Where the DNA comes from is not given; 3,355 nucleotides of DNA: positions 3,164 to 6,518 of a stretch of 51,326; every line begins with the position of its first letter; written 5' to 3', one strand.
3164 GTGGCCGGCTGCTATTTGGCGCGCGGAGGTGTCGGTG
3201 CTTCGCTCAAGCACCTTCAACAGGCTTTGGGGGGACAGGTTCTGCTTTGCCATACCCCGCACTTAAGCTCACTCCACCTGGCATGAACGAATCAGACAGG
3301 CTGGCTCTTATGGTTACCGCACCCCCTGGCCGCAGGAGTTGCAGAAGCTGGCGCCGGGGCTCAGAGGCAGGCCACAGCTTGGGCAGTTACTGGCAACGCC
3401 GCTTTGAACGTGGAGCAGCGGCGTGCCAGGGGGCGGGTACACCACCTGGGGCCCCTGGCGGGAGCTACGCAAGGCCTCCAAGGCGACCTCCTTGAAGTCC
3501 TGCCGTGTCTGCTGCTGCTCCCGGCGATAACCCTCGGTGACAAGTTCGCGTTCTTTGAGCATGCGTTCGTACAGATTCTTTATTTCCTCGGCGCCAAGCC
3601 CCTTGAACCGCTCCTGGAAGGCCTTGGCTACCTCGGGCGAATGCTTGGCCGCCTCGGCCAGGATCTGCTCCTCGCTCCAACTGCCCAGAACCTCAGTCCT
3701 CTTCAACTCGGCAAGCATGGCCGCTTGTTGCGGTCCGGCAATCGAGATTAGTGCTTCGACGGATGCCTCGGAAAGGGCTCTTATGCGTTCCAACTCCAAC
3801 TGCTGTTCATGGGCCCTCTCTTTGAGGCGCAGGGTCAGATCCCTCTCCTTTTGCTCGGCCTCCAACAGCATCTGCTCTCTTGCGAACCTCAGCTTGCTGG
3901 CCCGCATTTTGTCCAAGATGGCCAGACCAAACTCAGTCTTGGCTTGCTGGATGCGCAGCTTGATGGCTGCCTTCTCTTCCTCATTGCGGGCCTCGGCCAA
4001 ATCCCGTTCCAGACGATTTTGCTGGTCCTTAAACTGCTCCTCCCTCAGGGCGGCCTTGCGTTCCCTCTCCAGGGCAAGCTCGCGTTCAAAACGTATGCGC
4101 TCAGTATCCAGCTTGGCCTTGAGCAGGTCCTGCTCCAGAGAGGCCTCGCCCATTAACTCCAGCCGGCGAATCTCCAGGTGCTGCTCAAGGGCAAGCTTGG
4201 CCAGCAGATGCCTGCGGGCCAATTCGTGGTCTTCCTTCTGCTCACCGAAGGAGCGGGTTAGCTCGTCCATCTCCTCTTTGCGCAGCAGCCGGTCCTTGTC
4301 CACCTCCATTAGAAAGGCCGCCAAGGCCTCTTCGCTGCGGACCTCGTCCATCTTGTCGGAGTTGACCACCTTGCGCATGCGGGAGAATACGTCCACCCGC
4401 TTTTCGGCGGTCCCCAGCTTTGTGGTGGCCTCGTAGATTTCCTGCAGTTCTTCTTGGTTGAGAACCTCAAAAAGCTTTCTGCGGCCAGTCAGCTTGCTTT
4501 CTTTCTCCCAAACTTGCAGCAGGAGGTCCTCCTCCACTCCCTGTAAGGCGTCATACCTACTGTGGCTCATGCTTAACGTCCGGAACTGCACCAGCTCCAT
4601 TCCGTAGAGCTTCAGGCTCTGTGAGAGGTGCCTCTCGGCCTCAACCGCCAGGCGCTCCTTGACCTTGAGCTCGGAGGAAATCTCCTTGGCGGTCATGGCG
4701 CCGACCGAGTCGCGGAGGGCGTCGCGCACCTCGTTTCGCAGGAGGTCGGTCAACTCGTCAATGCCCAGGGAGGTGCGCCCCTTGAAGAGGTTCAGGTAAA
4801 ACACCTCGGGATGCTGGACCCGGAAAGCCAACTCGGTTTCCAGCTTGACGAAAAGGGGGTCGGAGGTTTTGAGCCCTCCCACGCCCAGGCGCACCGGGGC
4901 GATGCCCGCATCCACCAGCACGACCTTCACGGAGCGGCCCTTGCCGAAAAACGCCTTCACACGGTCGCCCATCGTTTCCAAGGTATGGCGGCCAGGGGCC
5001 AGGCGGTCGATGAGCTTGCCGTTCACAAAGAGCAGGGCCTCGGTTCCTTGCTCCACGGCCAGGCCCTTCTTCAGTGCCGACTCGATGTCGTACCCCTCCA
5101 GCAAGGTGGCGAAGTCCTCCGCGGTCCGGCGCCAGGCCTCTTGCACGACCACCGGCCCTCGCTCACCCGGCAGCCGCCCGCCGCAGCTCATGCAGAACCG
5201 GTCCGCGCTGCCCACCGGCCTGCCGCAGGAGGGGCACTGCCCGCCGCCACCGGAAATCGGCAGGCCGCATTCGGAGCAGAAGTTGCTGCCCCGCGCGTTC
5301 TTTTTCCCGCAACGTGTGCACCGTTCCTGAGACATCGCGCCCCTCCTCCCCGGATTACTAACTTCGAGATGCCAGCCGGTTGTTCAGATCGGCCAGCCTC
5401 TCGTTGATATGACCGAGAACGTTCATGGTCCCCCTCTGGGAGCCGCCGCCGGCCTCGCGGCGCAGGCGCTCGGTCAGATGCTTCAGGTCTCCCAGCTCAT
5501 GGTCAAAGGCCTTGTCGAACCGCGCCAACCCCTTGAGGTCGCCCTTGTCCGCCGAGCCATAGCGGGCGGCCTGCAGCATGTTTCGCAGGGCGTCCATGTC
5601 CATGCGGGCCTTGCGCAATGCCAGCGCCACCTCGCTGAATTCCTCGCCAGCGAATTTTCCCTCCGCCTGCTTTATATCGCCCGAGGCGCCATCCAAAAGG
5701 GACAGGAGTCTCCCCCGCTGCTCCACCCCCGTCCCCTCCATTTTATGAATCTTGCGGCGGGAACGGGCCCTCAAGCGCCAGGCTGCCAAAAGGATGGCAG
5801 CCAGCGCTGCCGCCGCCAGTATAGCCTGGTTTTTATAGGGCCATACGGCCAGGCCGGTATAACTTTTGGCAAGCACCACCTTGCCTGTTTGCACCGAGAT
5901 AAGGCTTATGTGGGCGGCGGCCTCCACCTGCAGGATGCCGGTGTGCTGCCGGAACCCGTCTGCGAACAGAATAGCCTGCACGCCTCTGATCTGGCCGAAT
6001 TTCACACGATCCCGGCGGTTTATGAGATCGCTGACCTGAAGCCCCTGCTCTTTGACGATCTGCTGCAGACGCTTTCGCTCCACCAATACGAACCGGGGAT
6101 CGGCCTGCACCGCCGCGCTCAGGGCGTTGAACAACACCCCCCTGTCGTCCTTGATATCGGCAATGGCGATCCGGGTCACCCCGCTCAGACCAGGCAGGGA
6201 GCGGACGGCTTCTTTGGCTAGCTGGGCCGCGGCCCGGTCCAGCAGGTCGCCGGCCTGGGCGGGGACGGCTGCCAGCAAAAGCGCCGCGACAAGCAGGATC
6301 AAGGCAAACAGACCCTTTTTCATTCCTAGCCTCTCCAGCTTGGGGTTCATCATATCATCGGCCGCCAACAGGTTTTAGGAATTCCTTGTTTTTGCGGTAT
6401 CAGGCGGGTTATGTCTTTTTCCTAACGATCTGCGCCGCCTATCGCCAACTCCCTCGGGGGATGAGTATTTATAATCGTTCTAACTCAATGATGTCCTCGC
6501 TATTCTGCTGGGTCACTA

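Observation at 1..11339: Island of Ser/Thr kinases, a double-FHA protein and two metallopeptidases unified by fused zinc-ribbon modules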

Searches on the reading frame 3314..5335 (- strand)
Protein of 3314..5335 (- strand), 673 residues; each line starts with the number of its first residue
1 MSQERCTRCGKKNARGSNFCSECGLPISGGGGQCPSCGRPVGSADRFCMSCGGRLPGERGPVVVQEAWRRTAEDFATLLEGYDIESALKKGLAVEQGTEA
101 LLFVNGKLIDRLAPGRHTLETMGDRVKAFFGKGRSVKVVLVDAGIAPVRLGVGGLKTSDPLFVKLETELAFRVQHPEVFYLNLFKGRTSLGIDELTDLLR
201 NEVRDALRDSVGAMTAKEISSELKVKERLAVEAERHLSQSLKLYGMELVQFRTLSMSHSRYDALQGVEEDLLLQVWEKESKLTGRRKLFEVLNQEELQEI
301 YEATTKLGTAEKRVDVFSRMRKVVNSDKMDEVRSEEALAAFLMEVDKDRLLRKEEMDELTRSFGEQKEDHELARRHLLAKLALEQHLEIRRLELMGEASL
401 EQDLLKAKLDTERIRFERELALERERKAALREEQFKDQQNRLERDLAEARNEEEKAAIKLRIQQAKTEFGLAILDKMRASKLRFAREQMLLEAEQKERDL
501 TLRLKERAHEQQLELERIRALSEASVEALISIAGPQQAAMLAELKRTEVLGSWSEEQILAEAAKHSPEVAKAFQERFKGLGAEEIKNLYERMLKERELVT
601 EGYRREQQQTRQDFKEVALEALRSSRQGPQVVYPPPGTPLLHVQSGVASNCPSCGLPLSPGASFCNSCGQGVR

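Call 6: search_protein_families(library=pfam, proteins=[window:3314-5335:-], max_evalue=0.01)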
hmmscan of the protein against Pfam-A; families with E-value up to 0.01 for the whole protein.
window:3314-5335:- (673 aa): 10 families
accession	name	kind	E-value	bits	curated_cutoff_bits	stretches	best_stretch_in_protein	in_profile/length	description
PF13240.11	Zn_Ribbon_1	-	1.3e-14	53.9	25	3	6-26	2-22/23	zinc-ribbon domain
PF12773.13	DZR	-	2.5e-13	50.4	27.3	2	6-52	1-45/45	Double zinc ribbon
PF13248.11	Zn_ribbon_3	-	3.7e-11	42.5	27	3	5-27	4-26/26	zinc-ribbon domain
PF01145.31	Band_7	-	9e-10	39.3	23.6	1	94-252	3-141/176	SPFH domain / Band 7 family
PF24460.1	DUF7575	-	1.3e-05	24.9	28.5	0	31-55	3-27/28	Domain of unknown function (DUF7575)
PF17032.10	Zn_ribbon_15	-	4.6e-05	24.6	28.9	0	648-669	52-73/73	zinc-ribbon family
PF13421.11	Band_7_1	-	5.1e-05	23.4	24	0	169-253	107-190/211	SPFH domain-Band 7 family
PF21476.4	PF0610-like_N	-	0.0001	22.9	33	1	202-249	5-50/50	PF0610-like, N-terminal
PF24463.1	DUF7577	-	0.00014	21.8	28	0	33-56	4-27/27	Domain of unknown function (DUF7577)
PF18912.6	DZR_2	-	0.00038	20.7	27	1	5-51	9-55/56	Double zinc ribbon domain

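Call 7: search_protein_families(library=padloc, proteins=[window:3314-5335:-], max_evalue=0.01)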
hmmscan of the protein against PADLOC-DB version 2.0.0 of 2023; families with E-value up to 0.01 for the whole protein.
window:3314-5335:- (673 aa): 0 families

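Call 19: search_protein_families(library=phrogs, proteins=[window:3314-5335:-], max_evalue=0.001)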
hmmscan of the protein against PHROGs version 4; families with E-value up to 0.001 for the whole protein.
window:3314-5335:- (673 aa): 2 families
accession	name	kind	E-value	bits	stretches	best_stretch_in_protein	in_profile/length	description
phrog_10714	-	unknown function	8.6e-07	30.2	0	584-670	12-97/109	-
phrog_200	-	other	9.8e-05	22.6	1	94-250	104-250/379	lipoprotein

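Call 37: find_homologous_proteins(query=window:3314-5335:-)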
Query window:3314-5335:- (673 aa): 7 proteins with E <= 0.001 among 8000 candidates.
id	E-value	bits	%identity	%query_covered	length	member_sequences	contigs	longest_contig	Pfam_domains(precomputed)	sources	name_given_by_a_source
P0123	0.0e+0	1454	100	100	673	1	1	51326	PF13240.12,PF01145.32,PF12773.14,PF24460.2,PF13248.12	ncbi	ncbi:MAG: zinc ribbon domain-containing protein [Thermodesulfobacteriota bacterium]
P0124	6.4e-212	723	50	100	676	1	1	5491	PF13240.12,PF12773.14,PF17032.11,PF24463.2,PF13248.12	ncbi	ncbi:MAG: zinc-ribbon domain-containing protein [Desulfohalobiaceae bacterium]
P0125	2.3e-210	718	51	100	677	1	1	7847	PF13240.12,PF12773.14,PF13248.12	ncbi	ncbi:MAG: double zinc ribbon domain-containing protein [Desulfohalobiaceae bacterium]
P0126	5.8e-210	717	52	99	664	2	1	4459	PF18912.7,PF13240.12,PF01145.32,PF12773.14,PF17032.11,PF24463.2,PF13248.12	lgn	-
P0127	2.2e-178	613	51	90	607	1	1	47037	PF13421.12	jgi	jgi:hypothetical protein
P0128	5.5e-140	486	40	100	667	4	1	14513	PF18912.7,PF13240.12,PF12773.14,PF17032.11,PF24463.2,PF13248.12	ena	-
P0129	1.7e-74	270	30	99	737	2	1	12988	PF13240.12,PF12773.14,PF17032.11,PF24463.2,PF24460.2,PF13248.12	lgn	-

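Call 38: find_encoding_contigs(protein=P0127, flank=10000, max_places=2)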
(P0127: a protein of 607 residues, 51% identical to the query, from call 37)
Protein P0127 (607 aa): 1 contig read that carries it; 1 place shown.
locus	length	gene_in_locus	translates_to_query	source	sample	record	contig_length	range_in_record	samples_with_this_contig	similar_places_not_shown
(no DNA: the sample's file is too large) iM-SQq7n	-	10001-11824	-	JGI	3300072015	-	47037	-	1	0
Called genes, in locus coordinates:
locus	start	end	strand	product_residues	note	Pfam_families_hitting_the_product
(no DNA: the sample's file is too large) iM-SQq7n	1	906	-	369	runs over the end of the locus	-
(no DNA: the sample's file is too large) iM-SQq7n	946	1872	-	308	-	-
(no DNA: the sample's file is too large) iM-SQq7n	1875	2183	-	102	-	-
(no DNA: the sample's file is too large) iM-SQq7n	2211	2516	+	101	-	-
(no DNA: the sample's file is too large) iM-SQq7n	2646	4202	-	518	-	PF00069:Pkinase, PF01636:APH (faint), PF07714:PK_Tyr_Ser-Thr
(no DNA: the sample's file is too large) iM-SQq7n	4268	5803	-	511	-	PF00069:Pkinase, PF01636:APH (faint), PF07714:PK_Tyr_Ser-Thr, PF03781:FGE-sulfatase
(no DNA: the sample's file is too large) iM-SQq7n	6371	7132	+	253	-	-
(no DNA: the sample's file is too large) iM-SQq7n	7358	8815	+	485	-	PF00498:FHA, PF16697:Yop-YscD_cpl (weak)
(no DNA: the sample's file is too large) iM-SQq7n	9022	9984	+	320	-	PF03783:CsgG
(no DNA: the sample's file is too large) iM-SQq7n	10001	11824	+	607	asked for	PF13421:Band_7_1 (faint)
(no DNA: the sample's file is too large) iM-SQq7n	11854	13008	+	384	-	PF00069:Pkinase, PF07714:PK_Tyr_Ser-Thr, PF03109:ABC1 (weak), PF17667:Pkinase_fungal (weak)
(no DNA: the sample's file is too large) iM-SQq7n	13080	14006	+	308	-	PF01464:SLT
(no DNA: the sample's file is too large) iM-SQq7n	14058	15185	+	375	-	PF00069:Pkinase, PF03109:ABC1 (faint), PF07714:PK_Tyr_Ser-Thr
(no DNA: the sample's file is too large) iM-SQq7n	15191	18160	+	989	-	PF00069:Pkinase, PF07714:PK_Tyr_Ser-Thr, PF12796:Ank_2, PF13637:Ank_4, PF00023:Ank, PF13637:Ank_4, PF13857:Ank_5, PF00023:Ank, +47 more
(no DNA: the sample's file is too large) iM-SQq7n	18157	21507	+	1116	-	-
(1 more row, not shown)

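Call 39: find_encoding_contigs(protein=P0125, flank=10000, max_places=2)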
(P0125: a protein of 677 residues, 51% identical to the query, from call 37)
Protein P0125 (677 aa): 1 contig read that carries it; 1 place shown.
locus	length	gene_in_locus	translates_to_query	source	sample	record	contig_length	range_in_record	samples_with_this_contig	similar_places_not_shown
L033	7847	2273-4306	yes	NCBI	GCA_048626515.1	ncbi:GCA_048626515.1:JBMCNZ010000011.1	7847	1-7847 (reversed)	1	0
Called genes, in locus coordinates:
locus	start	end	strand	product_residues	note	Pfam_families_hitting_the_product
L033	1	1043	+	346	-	PF00498:FHA, PF16697:Yop-YscD_cpl, PF00498:FHA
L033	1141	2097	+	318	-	PF03783:CsgG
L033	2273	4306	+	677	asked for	PF12773:DZR (weak), PF13240:Zn_Ribbon_1 (faint), PF13248:Zn_ribbon_3 (faint)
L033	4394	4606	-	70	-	-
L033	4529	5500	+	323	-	PF17667:Pkinase_fungal, PF03109:ABC1 (faint), PF00069:Pkinase, PF07714:PK_Tyr_Ser-Thr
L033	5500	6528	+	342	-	PF01435:Peptidase_M48 (faint), PF10463:Peptidase_U49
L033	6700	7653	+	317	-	PF01464:SLT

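Call 40: find_encoding_contigs(protein=P0128, flank=10000, max_places=2)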
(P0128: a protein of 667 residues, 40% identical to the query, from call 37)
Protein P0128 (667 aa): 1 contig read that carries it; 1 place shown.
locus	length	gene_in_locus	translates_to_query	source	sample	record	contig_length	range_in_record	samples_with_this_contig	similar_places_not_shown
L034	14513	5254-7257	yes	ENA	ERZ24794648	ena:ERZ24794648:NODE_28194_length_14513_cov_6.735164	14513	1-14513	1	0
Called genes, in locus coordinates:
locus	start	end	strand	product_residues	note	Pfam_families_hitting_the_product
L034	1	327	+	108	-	?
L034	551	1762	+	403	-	PF03781:FGE-sulfatase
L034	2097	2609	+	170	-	PF13490:zf-HC2 (faint)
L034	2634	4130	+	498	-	PF00498:FHA, PF16697:Yop-YscD_cpl (faint), PF00498:FHA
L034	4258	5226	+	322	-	PF03783:CsgG (faint)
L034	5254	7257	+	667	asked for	PF12773:DZR, PF13240:Zn_Ribbon_1 (weak), PF17032:Zn_ribbon_15 (faint), PF18912:DZR_2 (faint), PF24463:DUF7577 (faint), PF13248:Zn_ribbon_3 (weak)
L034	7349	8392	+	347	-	PF17667:Pkinase_fungal (weak), PF00069:Pkinase, PF07714:PK_Tyr_Ser-Thr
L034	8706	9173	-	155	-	-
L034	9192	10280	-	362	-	-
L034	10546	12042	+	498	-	PF00498:FHA (weak)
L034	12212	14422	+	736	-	PF00069:Pkinase, PF07714:PK_Tyr_Ser-Thr, PF14559:TPR_19 (faint), PF07719:TPR_2 (faint), PF07603:Lcl_C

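Call 58: search_solved_structures(query=window:3314-5335:-, max_evalue=0.01)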
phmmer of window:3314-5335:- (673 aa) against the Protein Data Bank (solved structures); distinct sequences matched with E-value up to 0.01: 1.
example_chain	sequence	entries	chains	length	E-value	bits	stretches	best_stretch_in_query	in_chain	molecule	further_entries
11xu_G1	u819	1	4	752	0.0024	19.6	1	5-53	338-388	Double zinc ribbon and ankyrin repeat-containing protein 1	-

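Call 77: search_protein_families(library=ncbifam, proteins=[window:3314-5335:-], max_evalue=0.01)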
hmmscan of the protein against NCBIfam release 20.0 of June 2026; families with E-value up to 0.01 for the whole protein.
window:3314-5335:- (673 aa): 1 family
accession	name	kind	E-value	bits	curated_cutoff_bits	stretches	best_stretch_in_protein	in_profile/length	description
NF011149.0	PRK14559.1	equivalog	0.0085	14.9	374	1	6-54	4-50/642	serine/threonine phosphatase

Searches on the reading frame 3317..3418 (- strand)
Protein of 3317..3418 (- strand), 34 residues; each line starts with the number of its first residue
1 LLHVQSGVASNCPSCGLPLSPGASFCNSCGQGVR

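Call 73: search_protein_families(library=pfam, proteins=[window:3317-3418:-], max_evalue=1)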
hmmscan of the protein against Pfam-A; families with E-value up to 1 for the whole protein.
seq(34 aa): 14 families
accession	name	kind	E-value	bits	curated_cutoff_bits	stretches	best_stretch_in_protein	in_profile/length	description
PF13240.11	Zn_Ribbon_1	-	1.1e-06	28.6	25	1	12-31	2-21/23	zinc-ribbon domain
PF13248.11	Zn_ribbon_3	-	1.2e-05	25.1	27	1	11-31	4-24/26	zinc-ribbon domain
PF12773.13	DZR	-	1.8e-05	25.3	27.3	1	10-30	25-45/45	Double zinc ribbon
PF24460.1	DUF7575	-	0.00019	21.1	28.5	1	10-31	4-25/28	Domain of unknown function (DUF7575)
PF17032.10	Zn_ribbon_15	-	0.0047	18.1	28.9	1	9-30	52-73/73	zinc-ribbon family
PF18912.6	DZR_2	-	0.014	15.7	27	1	11-30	9-28/56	Double zinc ribbon domain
PF08273.17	Zn_Ribbon_Prim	-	0.068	13.9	23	1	22-32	24-34/37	Zinc-binding domain of primase-helicase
PF17848.7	Zn_ribbon_ACC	-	0.074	13.7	24.5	0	11-16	3-8/26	Acetyl-CoA carboxylase zinc finger domain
PF24463.1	DUF7577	-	0.076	13.1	28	1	11-31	4-24/27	Domain of unknown function (DUF7577)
PF06677.18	Auto_anti-p27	-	0.1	13.1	24.1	1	10-30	16-40/40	Sjogren's syndrome/scleroderma autoantigen 1 (Autoantigen p27)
PF14803.11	Zn_ribbon_Nudix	-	0.12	12.8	25.6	0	25-33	2-10/34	Nudix N-terminal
PF09889.16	DUF2116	-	0.15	12.5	26.8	1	11-28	5-22/59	Probable treble clef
PF06221.18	zf-C2HC5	-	0.2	12.1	25.8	0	18-31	12-25/54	Putative zinc finger motif, C2HC5-type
PF05810.19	NinF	-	0.61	10.5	27.5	0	12-21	2-11/25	NinF protein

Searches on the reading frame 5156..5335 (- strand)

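Call 73: search_protein_families(library=pfam, proteins=[window:5156-5335:-], max_evalue=1)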
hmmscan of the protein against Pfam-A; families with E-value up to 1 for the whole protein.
seq(60 aa): 19 families
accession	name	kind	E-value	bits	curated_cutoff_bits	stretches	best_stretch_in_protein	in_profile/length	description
PF13240.11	Zn_Ribbon_1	-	9.6e-13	47.9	25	2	6-26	2-22/23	zinc-ribbon domain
PF12773.13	DZR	-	6.1e-11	42.8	27.3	1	6-52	1-45/45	Double zinc ribbon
PF13248.11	Zn_ribbon_3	-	1.1e-10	41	27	2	5-27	4-26/26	zinc-ribbon domain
PF24463.1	DUF7577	-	5.8e-07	29.5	28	2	33-56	4-27/27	Domain of unknown function (DUF7577)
PF18912.6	DZR_2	-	3.1e-06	27.4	27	2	4-51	8-55/56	Double zinc ribbon domain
PF17032.10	Zn_ribbon_15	-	3.7e-05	24.9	28.9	2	33-52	54-73/73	zinc-ribbon family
PF14803.11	Zn_ribbon_Nudix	-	0.0013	19.1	25.6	1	18-27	1-10/34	Nudix N-terminal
PF24460.1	DUF7575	-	0.0014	18.4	28.5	1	30-56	2-28/28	Domain of unknown function (DUF7575)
PF12172.15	zf-ChsH2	-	0.0072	16.5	23.2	1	31-54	11-34/37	ChsH2, rubredoxin-like zinc ribbon domain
PF10005.14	Zn_ribbon_DZR_6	-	0.014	16.5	23.4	1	33-55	3-25/93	zinc-ribbon domain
PF09889.16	DUF2116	-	0.019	15.4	26.8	1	34-49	6-21/59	Probable treble clef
PF00130.28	C1_1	-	0.022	15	26.5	1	12-38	6-35/53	Phorbol esters/diacylglycerol binding domain (C1 domain)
PF18439.7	zf_UBZ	-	0.092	12.9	25.6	0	18-28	3-13/32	Ubiquitin-Binding Zinc Finger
PF10571.15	UPF0547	-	0.12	13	29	1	33-52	2-21/26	Uncharacterised protein family UPF0547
PF13923.12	zf-C3HC4_2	-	0.14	12.4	27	1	18-37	21-40/40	Zinc finger, C3HC4 type (RING finger)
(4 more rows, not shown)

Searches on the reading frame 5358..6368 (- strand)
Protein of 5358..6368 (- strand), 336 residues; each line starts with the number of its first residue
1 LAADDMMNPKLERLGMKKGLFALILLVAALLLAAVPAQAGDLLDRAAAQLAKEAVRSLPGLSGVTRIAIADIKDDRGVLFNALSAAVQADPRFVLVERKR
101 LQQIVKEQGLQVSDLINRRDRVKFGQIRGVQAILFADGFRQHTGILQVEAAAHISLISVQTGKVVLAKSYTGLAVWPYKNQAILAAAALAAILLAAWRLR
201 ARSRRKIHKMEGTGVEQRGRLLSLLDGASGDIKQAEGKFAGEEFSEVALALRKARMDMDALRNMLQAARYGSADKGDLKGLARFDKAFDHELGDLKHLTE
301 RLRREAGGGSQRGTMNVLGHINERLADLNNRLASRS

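Call 6: search_protein_families(library=pfam, proteins=[window:5358-6368:-], max_evalue=0.01)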
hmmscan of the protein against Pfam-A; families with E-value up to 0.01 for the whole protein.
window:5358-6368:- (336 aa): 1 family
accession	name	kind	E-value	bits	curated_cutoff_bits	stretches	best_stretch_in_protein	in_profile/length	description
PF03783.19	CsgG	-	1.2e-05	25.2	20.8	1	81-135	42-95/210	Curli production assembly/transport component CsgG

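Call 7: search_protein_families(library=padloc, proteins=[window:5358-6368:-], max_evalue=0.01)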
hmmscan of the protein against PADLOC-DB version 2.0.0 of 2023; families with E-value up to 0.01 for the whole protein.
window:5358-6368:- (336 aa): 0 families

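Call 19: search_protein_families(library=phrogs, proteins=[window:5358-6368:-], max_evalue=0.001)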
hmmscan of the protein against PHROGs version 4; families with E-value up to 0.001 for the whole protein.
window:5358-6368:- (336 aa): 0 families

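Call 77: search_protein_families(library=ncbifam, proteins=[window:5358-6368:-], max_evalue=0.01)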
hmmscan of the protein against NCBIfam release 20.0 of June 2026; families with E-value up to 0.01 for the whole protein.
window:5358-6368:- (336 aa): 1 family
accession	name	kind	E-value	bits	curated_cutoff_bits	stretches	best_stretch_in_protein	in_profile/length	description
TIGR02722.1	lp_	equivalog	0.0013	18.7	110.55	1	80-165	91-180/189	penicillin-binding protein activator LpoB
